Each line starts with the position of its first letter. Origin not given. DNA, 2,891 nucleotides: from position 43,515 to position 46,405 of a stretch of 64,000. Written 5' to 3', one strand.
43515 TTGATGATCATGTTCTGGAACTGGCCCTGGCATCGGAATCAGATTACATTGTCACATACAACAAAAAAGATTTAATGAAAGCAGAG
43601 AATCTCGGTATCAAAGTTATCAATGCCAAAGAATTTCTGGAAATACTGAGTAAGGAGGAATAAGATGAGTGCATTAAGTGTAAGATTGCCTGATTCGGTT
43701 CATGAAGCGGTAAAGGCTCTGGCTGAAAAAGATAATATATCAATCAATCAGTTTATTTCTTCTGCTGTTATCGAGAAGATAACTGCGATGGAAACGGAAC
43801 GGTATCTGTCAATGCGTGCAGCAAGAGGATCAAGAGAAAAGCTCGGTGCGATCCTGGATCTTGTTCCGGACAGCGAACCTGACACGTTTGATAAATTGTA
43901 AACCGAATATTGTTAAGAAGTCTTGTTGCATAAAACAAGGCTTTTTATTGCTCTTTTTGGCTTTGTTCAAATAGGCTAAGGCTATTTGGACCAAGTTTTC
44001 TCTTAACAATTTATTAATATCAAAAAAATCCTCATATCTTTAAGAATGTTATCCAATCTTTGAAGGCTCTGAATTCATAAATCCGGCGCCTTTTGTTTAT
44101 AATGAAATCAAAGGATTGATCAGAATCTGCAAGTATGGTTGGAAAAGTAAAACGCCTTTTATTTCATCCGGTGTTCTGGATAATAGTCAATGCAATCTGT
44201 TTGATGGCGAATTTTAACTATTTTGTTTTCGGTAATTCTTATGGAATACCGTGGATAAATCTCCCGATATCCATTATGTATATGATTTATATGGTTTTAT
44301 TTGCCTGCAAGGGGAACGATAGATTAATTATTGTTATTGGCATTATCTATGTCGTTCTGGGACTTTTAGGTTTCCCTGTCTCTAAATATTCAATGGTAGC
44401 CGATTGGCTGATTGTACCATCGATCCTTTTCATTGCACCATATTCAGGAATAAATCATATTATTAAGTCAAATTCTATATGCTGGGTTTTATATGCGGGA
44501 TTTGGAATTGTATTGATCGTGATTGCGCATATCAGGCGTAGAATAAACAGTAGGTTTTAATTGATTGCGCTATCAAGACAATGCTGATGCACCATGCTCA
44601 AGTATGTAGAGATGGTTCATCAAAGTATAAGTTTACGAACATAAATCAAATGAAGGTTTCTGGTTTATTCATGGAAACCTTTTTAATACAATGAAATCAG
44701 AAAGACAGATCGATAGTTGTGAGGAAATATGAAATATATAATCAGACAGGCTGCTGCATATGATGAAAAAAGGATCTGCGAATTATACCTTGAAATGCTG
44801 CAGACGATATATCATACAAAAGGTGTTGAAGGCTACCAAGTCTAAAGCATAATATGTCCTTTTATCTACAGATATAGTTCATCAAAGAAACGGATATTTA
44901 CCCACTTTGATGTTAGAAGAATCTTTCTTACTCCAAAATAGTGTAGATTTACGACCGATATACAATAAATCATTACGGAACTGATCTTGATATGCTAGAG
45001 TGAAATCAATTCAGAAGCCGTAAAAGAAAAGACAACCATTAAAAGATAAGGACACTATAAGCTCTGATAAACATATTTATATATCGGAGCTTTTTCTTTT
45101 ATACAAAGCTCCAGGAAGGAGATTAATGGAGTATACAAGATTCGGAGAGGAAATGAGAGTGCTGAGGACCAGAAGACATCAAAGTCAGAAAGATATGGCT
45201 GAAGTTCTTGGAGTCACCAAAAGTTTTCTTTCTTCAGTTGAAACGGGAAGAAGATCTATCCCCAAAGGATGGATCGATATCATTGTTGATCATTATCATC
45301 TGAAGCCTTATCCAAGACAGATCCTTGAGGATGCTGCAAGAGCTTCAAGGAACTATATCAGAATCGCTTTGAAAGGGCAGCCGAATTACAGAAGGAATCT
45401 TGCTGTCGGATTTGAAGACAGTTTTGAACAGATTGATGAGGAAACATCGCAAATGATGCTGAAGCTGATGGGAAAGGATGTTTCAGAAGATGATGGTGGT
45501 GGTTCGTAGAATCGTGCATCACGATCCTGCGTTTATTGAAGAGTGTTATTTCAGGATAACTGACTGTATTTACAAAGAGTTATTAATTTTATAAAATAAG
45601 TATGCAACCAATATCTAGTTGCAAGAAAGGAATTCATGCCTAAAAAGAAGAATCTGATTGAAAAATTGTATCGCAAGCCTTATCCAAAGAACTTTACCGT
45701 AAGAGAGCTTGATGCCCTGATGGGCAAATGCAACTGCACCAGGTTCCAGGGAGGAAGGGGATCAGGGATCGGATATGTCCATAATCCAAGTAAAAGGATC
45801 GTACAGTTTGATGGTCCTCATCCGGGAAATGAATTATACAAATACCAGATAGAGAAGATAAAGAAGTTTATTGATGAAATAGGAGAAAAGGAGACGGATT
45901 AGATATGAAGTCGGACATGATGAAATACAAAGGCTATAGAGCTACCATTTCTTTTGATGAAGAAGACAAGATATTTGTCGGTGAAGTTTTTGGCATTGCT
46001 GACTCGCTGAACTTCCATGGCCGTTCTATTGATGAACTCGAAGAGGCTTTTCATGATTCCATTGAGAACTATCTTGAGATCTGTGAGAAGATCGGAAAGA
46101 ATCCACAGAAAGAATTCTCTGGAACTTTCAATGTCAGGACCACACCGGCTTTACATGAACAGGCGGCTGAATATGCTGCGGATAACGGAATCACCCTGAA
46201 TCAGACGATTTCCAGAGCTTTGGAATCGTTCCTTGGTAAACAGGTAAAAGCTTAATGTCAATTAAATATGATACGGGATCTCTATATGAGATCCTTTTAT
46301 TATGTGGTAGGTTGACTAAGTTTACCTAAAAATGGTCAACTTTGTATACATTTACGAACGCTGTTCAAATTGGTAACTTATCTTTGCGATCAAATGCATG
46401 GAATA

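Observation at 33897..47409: Cassette-like accessory array between gap and pepF, punctuated by one conserved 80-110 bp intergenic unit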

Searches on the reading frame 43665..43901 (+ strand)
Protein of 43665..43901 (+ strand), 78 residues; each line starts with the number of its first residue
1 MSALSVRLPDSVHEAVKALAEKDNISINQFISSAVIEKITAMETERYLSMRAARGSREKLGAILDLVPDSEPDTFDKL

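Call 79: find_encoding_contigs(protein=window:43665-43901:+, flank=6000, max_places=10)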
Protein window:43665-43901:+ (78 aa): 9 contigs read that carry it; 4 places shown.
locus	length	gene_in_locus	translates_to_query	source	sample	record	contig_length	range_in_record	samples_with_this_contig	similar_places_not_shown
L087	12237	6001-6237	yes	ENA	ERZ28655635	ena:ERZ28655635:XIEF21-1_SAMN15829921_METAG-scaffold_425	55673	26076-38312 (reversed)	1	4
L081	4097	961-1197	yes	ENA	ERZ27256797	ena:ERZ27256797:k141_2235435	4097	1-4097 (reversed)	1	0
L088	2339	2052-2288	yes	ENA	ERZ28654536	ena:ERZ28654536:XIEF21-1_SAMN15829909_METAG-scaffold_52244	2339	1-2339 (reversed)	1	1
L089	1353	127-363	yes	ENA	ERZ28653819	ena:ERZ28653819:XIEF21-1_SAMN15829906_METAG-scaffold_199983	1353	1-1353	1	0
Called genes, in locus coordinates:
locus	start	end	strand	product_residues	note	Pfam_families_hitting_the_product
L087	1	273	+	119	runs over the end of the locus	-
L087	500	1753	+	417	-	PF13173:AAA_14, PF13635:DUF4143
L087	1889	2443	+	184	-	PF04199:Cyclase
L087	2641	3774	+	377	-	PF14249:Tocopherol_cycl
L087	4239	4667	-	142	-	PF00232:Glyco_hydro_1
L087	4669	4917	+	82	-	PF13309:HTH_22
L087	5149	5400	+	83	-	-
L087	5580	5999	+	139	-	PF13470:PIN_3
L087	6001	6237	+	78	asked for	PF05534:HicB, PF19807:DUF6290 (faint)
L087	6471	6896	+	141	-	-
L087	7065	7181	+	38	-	-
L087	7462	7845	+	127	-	PF13560:HTH_31, PF01381:HTH_3 (faint)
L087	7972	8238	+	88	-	-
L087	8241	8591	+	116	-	PF05534:HicB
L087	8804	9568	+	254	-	-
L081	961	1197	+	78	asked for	PF05534:HicB, PF19807:DUF6290 (faint)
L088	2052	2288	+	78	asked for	PF05534:HicB, PF19807:DUF6290 (faint)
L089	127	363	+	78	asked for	PF05534:HicB, PF19807:DUF6290 (faint)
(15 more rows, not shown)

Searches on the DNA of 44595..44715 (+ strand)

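Call 80: search_dna_similar(query=window:44595-44715:+, collection=plasmids, mode=distant, max_evalue=0.01, max_rows=10)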
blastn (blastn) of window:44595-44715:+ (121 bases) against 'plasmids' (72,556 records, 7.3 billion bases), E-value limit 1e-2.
No match.

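Call 81: search_dna_similar(query=window:44595-44715:+, collection=phages, mode=distant, max_evalue=0.01, max_rows=10)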
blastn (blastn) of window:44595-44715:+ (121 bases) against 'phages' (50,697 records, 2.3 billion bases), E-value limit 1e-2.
No match.

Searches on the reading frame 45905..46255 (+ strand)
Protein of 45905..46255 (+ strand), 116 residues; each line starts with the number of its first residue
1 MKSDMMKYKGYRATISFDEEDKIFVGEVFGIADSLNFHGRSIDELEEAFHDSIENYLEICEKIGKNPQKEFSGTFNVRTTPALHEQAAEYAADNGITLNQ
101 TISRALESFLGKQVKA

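Call 69: find_encoding_contigs(protein=window:45905-46255:+, flank=6000, max_places=10)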
Protein window:45905-46255:+ (116 aa): 20 contigs read that carry it; 10 places shown.
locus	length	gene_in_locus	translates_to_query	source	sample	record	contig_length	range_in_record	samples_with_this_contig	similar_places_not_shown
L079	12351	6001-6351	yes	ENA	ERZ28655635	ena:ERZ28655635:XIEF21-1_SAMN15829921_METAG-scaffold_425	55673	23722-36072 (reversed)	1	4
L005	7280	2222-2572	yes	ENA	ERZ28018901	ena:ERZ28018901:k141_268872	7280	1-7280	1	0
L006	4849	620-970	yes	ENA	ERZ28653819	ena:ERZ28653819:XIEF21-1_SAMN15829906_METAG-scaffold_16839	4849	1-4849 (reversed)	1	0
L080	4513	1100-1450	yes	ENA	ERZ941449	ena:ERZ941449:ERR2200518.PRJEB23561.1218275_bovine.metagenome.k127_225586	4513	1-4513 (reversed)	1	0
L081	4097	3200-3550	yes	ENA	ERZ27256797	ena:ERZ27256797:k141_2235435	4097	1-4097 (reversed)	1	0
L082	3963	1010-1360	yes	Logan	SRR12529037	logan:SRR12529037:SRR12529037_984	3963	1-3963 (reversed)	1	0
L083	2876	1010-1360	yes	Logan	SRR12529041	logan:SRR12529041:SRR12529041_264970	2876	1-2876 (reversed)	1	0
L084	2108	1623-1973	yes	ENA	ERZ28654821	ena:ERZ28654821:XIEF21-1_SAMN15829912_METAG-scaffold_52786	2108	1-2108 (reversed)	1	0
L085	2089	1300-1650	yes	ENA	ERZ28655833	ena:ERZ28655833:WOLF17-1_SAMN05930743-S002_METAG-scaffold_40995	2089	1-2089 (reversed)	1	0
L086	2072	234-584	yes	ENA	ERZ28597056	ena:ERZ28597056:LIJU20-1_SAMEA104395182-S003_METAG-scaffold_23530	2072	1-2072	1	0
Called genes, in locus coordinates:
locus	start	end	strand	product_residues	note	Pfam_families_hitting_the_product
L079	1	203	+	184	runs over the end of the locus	PF04199:Cyclase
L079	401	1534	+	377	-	PF14249:Tocopherol_cycl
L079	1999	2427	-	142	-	PF00232:Glyco_hydro_1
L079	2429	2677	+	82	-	PF13309:HTH_22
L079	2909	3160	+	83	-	-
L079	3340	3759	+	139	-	PF13470:PIN_3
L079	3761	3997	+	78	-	PF05534:HicB, PF19807:DUF6290 (faint)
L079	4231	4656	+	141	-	-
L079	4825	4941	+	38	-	-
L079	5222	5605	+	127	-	PF13560:HTH_31, PF01381:HTH_3 (faint)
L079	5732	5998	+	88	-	-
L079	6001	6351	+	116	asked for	PF05534:HicB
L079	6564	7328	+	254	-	-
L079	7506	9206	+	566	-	PF01432:Peptidase_M3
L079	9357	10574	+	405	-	PF12671:Amidase_6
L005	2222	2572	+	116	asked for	PF05534:HicB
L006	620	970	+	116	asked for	PF05534:HicB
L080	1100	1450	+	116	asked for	PF05534:HicB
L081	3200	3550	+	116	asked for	PF05534:HicB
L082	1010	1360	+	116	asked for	PF05534:HicB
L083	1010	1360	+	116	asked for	PF05534:HicB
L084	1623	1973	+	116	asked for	PF05534:HicB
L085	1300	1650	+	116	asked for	PF05534:HicB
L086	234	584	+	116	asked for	PF05534:HicB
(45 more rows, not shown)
